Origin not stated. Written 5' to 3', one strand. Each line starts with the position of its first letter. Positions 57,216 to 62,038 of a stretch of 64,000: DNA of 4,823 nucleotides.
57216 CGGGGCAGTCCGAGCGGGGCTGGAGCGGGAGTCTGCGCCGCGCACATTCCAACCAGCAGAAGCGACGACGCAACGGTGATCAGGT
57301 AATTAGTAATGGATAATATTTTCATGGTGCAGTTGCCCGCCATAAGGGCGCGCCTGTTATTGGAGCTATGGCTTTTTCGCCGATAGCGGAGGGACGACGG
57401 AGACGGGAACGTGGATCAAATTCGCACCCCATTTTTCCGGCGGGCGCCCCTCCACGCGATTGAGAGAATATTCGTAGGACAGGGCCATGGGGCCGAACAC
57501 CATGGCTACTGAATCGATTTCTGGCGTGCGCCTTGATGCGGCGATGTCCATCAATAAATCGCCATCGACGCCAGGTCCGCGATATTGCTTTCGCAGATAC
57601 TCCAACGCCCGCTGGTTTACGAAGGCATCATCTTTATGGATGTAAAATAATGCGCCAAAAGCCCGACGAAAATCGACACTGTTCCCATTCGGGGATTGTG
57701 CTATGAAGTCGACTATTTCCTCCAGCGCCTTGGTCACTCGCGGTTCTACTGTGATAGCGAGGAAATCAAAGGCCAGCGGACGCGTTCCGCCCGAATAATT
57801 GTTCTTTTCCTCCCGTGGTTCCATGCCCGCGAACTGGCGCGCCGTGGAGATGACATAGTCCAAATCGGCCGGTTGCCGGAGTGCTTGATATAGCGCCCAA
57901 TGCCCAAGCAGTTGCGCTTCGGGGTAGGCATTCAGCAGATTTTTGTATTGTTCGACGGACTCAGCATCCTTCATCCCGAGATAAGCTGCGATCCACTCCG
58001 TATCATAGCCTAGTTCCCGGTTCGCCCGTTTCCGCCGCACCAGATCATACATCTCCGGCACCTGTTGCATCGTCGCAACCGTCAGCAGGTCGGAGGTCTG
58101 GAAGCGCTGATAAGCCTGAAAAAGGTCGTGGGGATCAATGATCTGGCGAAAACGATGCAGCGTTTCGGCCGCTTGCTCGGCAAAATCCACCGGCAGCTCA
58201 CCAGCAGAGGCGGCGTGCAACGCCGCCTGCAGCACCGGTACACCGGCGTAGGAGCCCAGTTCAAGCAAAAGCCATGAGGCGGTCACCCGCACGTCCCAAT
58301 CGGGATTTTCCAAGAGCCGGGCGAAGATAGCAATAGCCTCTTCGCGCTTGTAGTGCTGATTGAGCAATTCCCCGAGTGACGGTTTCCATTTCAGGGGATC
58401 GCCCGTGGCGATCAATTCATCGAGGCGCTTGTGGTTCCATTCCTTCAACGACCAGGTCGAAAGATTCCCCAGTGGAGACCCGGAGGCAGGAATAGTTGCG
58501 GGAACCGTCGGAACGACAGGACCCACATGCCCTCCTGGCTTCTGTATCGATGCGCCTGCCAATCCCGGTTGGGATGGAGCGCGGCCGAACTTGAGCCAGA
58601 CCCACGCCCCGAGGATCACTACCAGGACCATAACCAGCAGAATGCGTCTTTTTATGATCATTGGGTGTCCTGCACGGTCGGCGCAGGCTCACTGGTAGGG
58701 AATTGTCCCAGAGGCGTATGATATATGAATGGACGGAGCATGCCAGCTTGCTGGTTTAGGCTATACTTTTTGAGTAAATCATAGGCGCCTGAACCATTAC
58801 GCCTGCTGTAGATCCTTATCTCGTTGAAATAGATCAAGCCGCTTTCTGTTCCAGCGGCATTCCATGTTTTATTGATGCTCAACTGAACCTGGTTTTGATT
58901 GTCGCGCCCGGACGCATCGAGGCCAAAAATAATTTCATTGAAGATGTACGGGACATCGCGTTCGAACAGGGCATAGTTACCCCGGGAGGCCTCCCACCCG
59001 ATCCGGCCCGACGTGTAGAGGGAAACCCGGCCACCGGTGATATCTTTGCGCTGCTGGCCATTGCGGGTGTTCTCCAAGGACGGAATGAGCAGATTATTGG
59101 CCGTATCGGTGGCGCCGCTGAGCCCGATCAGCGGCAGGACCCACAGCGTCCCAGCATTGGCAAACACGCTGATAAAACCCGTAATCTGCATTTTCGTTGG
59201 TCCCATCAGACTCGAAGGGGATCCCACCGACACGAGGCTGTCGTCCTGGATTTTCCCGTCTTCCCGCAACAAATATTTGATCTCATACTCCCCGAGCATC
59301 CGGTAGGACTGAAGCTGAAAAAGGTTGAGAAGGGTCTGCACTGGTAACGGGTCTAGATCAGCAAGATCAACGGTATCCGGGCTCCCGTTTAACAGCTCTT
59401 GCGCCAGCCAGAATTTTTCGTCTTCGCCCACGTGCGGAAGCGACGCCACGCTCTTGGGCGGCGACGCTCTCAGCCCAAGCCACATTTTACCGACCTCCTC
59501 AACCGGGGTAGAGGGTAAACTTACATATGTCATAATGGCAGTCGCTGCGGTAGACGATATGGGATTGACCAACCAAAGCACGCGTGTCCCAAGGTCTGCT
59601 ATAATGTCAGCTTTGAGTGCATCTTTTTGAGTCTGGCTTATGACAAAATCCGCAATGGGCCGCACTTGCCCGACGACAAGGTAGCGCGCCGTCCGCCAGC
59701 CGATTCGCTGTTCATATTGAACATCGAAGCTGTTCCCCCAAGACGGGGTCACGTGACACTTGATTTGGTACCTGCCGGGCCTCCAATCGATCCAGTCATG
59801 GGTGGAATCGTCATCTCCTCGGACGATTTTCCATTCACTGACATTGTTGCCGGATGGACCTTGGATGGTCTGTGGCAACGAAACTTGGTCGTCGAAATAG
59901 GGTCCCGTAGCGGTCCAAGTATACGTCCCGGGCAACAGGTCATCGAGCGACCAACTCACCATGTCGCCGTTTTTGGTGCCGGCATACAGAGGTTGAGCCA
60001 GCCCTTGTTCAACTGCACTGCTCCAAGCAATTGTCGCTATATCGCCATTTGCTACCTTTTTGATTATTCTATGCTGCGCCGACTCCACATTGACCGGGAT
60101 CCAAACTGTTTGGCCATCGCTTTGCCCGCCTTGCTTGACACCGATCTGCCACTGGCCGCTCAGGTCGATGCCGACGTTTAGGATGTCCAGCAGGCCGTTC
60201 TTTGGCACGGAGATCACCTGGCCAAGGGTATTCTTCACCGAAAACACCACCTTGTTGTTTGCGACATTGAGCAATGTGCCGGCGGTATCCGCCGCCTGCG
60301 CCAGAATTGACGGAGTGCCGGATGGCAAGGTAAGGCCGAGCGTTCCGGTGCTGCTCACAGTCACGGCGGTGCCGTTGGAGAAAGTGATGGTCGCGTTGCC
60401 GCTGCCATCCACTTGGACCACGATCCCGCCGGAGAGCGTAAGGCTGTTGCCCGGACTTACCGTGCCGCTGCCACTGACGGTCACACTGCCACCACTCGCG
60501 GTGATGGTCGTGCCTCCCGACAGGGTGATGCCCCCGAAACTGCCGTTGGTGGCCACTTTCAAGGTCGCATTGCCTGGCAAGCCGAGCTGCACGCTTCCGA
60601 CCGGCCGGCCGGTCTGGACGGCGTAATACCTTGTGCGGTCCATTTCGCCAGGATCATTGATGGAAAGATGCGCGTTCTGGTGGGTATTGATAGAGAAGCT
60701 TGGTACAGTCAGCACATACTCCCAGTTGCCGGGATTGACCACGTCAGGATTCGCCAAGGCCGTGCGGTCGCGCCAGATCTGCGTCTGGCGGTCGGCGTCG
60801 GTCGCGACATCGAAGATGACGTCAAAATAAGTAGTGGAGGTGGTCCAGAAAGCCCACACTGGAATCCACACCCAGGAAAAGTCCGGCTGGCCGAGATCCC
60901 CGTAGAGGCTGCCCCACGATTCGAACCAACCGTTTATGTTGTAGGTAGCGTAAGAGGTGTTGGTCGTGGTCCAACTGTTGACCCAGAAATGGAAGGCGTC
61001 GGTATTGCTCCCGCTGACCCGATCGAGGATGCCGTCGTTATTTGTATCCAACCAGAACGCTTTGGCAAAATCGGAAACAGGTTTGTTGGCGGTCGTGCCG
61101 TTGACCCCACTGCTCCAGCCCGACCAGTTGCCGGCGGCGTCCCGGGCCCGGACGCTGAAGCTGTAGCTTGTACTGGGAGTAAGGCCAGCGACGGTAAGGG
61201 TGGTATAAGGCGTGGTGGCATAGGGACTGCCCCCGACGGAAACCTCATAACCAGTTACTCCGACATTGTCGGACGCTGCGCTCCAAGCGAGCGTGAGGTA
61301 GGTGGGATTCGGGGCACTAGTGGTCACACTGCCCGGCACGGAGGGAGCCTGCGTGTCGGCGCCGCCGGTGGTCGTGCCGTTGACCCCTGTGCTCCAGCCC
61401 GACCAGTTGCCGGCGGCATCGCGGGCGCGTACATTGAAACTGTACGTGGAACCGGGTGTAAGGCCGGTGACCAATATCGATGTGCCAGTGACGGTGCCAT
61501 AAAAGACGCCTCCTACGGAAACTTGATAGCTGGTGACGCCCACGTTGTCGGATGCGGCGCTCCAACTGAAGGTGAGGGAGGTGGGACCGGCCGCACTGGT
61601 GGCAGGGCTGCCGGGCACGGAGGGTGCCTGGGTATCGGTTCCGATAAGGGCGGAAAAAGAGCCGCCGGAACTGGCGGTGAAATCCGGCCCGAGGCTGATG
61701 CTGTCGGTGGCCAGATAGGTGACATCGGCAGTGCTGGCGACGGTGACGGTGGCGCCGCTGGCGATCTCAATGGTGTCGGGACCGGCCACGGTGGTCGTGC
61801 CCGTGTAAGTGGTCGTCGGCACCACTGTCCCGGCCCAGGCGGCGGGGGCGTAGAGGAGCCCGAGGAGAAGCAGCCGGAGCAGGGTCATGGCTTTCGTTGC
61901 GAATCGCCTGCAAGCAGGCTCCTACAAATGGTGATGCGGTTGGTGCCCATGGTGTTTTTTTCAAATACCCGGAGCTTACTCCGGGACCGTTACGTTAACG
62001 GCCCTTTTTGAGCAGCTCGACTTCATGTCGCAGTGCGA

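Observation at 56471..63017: Lower-GC four-gene surface operon of unknown function (tail-fibre-like protein + FN3 giant + coupled HEAT-like membrane protein + secreted protein): best candidate for an undescribed system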

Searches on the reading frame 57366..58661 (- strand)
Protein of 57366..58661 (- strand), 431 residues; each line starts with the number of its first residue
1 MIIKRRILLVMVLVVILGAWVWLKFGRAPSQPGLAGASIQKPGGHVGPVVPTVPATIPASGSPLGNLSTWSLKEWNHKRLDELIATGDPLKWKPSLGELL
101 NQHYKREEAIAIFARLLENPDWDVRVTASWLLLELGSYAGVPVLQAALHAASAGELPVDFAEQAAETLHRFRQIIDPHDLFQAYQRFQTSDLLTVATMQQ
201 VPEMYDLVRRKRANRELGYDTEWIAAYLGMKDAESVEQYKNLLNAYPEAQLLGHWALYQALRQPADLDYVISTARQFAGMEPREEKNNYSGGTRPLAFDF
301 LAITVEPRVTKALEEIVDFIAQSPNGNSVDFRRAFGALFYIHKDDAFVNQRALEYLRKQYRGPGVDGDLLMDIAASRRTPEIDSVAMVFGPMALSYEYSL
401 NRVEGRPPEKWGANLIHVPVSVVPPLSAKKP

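Call 3: search_protein_families(library=pfam, proteins=[window:57366-58661:-], max_evalue=0.1)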
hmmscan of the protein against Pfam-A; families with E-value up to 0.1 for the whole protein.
window:57366-58661:- (431 aa): 4 families
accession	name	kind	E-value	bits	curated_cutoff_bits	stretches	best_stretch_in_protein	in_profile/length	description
PF13646.12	HEAT_2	-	8.7e-05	23.2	27.7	1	103-152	26-75/88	HEAT repeats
PF02985.28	HEAT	-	0.017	15.7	23.5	1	112-137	4-29/31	HEAT repeat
PF10944.13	DUF2630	-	0.027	15.4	27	1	200-241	43-80/80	Protein of unknown function (DUF2630)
PF13174.12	TPR_6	-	0.089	13.9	26.3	0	226-248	9-32/33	Tetratricopeptide repeat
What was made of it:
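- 57366..58661 (-): g3: 431-aa protein with an N-terminal membrane anchor and HEAT repeats; start overlaps the g2 stop (ATGA); putative cognate immunity protein. HEAT_2 at 23.2 bits (call 3).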

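Call 4: search_protein_families(library=ncbifam, proteins=[window:57366-58661:-], max_evalue=0.1)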
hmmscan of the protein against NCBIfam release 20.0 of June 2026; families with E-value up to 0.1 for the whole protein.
window:57366-58661:- (431 aa): 0 families

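Call 5: search_protein_families(library=phrogs, proteins=[window:57366-58661:-], max_evalue=0.1)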
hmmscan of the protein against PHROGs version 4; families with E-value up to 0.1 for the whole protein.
window:57366-58661:- (431 aa): 0 families

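Call 6: search_protein_families(library=padloc, proteins=[window:57366-58661:-], max_evalue=0.1)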
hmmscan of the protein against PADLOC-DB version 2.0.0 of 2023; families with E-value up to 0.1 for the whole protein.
window:57366-58661:- (431 aa): 0 families

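Call 42: search_protein_families(library=pfam, alignment_id=A4, max_evalue=0.01)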
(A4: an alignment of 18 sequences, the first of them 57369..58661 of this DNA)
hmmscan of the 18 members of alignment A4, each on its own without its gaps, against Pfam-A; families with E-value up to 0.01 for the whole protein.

A. member 1, window:57369-58661:- (431 aa): 1 family
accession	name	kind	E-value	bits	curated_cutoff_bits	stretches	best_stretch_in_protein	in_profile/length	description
PF13646.12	HEAT_2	-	8.7e-05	23.2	27.7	1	103-152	26-75/88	HEAT repeats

B. families by the number of members that match (of 18 scanned): 8 families
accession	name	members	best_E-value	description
PF13646.12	HEAT_2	6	4e-10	HEAT repeats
PF13620.12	CarboxypepD_reg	4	3.1e-06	Carboxypeptidase regulatory-like domain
PF03130.22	HEAT_PBS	3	0.00092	PBS lyase HEAT-like repeat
PF02985.28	HEAT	1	7.7e-05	HEAT repeat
PF21827.1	New_glue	1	0.0018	New glue protein family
PF07282.18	Cas12f1-like_TNB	1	0.0019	Cas12f1-like, TNB domain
PF13513.12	HEAT_EZ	1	0.0052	HEAT-like repeat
PF17210.9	SdrD_B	1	0.0073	SdrD B-like domain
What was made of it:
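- On Lipase-foldase (Lif) pairs: The folds are heterogeneous (HEAT, CarboxypepD_reg, Zn-ribbon-like) (call 42).
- HEAT_2 in 6 of 18, CarboxypepD_reg in 4 of 18, and an 83-aa Zn-ribbon-like protein in one locus (call 42). No coupled protein matches the lipase-chaperone family, and the partners belong to unrelated folds (call 42).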

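Call 81: search_solved_structures(query=A6, max_evalue=1, show_alignments=1)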
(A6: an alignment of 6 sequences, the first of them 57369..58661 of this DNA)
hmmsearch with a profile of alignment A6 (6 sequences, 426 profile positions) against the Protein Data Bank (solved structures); distinct sequences matched with E-value up to 1: 31.
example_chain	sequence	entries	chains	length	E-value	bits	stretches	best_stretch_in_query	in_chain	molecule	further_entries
9sah_A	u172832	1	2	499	2.2e-13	53.3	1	81-148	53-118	E4-NB2 synthetic fusion protein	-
6fsq_A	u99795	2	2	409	4e-12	49.1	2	84-148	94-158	alphaRep A3_bGFPD | A3_bGFPD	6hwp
6ft5_A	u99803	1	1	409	1.9e-11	46.9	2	83-148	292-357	alphaRep A3_A3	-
4zv6_A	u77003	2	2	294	2.4e-11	46.5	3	102-148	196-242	AlphaRep-7 | alpha-Rep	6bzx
5dcq_A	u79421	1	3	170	3.3e-09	39.5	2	102-137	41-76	artificial repeat proteins (alphaREP3)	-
4xl5_C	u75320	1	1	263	8.5e-09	38.2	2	102-148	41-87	bGFP-A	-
8aw4_A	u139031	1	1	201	1.3e-08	37.5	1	102-145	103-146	ALPHAREP bB-E3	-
9rhz_A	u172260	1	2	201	2.4e-08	36.7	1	104-148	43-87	ALPHAREP bE5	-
6gwc_C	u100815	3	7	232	4.9e-08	35.6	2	101-147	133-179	iE5 ALPHAREP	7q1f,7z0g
7p0h_A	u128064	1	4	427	4.4e-07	32.5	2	102-148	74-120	Helicobacter pylori ComF fused to an artificial alphaREP crystallization helper (named B2)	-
3ltj_A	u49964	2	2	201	3.4e-06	29.6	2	83-148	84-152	AlphaRep-4 | bA3-2: binder of A3 protein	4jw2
3ltm_A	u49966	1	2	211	4.8e-06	29.1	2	83-148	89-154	Alpha-Rep4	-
9t1m_A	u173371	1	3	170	9e-06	28.2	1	101-148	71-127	Alpha Rep E4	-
6gwd_G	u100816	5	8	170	1.3e-05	27.7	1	101-148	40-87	iiH5 ALPHAREP | iih5 Alpha Repeating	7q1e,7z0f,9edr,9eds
8aw4_B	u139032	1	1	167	1.8e-05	27.2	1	104-148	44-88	ALPHAREP bGFPD-YY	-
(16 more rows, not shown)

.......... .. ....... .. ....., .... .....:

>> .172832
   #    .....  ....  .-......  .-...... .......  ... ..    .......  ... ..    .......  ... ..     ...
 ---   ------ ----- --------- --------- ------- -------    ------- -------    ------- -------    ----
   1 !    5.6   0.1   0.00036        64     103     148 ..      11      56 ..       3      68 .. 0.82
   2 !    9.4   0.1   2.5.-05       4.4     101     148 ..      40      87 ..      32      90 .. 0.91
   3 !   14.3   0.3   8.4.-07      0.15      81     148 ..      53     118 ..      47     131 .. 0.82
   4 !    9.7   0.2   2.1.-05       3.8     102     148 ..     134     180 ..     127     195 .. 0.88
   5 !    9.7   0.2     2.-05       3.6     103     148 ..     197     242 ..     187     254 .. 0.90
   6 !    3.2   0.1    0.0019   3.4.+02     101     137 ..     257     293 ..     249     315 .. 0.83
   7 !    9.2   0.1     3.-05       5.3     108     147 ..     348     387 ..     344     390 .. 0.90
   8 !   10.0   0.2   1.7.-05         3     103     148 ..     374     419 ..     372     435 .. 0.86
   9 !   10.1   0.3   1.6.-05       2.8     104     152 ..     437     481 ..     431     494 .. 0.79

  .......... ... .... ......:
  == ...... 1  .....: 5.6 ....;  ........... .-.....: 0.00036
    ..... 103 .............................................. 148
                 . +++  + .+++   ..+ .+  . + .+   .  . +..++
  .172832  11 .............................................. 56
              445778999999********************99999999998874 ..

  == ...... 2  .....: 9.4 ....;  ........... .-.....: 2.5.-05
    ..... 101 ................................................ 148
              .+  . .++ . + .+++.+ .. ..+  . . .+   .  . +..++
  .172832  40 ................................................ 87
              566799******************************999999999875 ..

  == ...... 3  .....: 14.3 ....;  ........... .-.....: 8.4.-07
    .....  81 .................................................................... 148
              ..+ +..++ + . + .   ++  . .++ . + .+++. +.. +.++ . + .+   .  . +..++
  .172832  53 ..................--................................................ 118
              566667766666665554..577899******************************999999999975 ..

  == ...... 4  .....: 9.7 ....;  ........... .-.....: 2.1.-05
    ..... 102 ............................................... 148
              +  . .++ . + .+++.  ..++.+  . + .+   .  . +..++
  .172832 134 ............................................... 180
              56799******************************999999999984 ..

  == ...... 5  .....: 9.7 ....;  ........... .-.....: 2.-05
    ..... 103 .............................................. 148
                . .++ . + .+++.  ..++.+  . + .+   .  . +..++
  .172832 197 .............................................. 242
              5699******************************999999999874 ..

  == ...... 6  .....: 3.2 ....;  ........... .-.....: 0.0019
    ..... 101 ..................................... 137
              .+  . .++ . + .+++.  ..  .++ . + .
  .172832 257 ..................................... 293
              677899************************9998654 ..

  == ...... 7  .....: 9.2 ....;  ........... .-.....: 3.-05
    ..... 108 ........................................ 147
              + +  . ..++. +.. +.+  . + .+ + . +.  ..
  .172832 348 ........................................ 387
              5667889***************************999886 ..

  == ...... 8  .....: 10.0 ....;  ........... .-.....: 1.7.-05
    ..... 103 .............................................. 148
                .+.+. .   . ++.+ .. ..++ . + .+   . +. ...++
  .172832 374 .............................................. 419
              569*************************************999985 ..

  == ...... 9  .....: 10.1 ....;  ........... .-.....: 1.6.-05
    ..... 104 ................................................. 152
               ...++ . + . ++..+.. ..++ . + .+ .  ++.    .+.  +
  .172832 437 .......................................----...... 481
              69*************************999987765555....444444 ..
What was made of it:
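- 57366..58661 (-): Family profile against PDB alphaRep/HEAT 2e-13 (call 81).
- On HEAT-repeat proteins (g3): Family profile A6 against alphaRep/HEAT structures: 2e-13 over profile positions 81-148 (call 81).
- Checked: The single sequence is below Pfam's threshold (23.2 against 27.7 bits), but the family profile hits HEAT-type alphaRep proteins at 2e-13 (calls 3, 81).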

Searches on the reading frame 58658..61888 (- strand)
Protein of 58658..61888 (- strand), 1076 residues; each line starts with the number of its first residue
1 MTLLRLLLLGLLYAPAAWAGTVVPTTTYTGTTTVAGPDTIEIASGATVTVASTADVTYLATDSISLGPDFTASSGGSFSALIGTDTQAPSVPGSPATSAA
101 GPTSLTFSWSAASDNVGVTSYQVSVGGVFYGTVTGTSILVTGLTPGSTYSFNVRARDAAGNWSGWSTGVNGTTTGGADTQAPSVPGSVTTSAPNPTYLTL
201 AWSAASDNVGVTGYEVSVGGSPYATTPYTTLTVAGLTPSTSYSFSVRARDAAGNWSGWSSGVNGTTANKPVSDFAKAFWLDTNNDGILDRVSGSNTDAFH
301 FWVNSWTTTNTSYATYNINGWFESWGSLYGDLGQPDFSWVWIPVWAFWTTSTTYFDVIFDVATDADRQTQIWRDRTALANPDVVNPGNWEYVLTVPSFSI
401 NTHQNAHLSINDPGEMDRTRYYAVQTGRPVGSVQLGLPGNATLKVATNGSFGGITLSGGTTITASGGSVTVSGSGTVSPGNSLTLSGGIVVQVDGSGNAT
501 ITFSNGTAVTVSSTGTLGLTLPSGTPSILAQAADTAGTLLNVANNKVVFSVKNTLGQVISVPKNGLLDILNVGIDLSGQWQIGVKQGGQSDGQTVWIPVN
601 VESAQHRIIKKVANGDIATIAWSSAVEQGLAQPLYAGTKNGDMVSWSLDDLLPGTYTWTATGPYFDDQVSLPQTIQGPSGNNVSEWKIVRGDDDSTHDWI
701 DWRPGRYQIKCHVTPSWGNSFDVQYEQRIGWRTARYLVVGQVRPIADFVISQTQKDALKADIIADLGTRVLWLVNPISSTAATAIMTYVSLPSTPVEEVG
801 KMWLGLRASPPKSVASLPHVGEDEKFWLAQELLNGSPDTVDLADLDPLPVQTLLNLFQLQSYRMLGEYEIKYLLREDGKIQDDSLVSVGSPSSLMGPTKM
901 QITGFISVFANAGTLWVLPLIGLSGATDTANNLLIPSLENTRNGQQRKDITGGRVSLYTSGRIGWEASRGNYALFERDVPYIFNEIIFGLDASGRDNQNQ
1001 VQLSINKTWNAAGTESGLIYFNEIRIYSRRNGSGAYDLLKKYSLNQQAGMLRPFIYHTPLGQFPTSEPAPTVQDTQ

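Call 3: search_protein_families(library=pfam, proteins=[window:58658-61888:-], max_evalue=0.1)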
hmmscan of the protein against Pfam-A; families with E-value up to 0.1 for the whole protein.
window:58658-61888:- (1076 aa): 8 families
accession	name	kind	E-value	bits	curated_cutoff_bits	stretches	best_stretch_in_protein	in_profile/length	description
PF00041.27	fn3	-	1.4e-18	67.3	25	2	97-167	8-79/84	Fibronectin type III domain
PF16656.11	Pur_ac_phosph_N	-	3e-08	34.6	30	2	192-260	24-90/93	Purple acid Phosphatase, N-terminal domain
PF25788.1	Ig_Rha78A_N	-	5.3e-06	27.1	27.4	2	104-167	19-95/105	Rha78A-like, N-terminal immunoglobulin domain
PF25059.1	FN3_DSCAM-DSCAML_C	-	0.0002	22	39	0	229-254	45-70/89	DSCAM/DSCAML C-terminal Fn3-like domain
PF07495.19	Y_Y_Y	-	0.0025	18.1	26.6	0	137-163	29-54/65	Y_Y_Y domain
PF13750.12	Big_3_3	-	0.017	15.2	27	0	103-163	82-138/157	Bacterial Ig-like domain (group 3)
PF07202.18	Tcp10_C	-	0.046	13.8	36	0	488-507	12-31/35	T-complex protein 10 C-terminus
PF10179.15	NDNF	-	0.096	13.2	27.3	0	229-256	89-116/127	Neuron-derived neurotrophic factor, first Fn(III) domain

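Call 4: search_protein_families(library=ncbifam, proteins=[window:58658-61888:-], max_evalue=0.1)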
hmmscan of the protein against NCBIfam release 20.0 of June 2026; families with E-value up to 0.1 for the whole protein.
window:58658-61888:- (1076 aa): 3 families
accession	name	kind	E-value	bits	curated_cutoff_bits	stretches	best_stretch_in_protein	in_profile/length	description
NF041611.1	exoglucan_CbhB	equivalog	1.2e-33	116.2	1950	1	82-326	699-946/997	exoglucanase CbhB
NF045522.1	MXAN_2561_fam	equivalog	2.6e-10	40.3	150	2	25-172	96-257/304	MXAN_2561 family MXYO-CTERM-anchored protein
NF045639.1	GCX_COOH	domain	2.3e-08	33.7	26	1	46-83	9-46/49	3-coathanger stack domain-containing protein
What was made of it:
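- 58658..61888 (-): g2: 1076-aa Sec-exported multidomain protein (scaffold plus exchangeable C-terminal domain). Signal peptide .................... fn3 x2 and GCX_COOH matches (calls 3, 4).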

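Call 5: search_protein_families(library=phrogs, proteins=[window:58658-61888:-], max_evalue=0.1)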
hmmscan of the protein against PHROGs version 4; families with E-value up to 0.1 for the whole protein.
window:58658-61888:- (1076 aa): 6 families
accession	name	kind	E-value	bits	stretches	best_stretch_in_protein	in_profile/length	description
phrog_6813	-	unknown function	1.1e-27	97.6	2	172-262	599-689/907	-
phrog_31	-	tail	2e-14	53.4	1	100-582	885-1267/1565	central tail fiber J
phrog_1696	-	tail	8.9e-12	43.9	2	84-173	210-299/2079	major tail protein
phrog_6977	-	tail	7.1e-10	39.8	2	72-177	136-246/284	minor tail protein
phrog_23968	-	tail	4.7e-06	26.2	1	84-218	131-270/689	minor tail protein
phrog_32822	-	head and packaging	0.00054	18.7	1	148-277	641-772/1548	virion structural protein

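Call 6: search_protein_families(library=padloc, proteins=[window:58658-61888:-], max_evalue=0.1)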
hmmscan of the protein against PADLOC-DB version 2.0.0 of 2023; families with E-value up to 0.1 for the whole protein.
window:58658-61888:- (1076 aa): 0 families
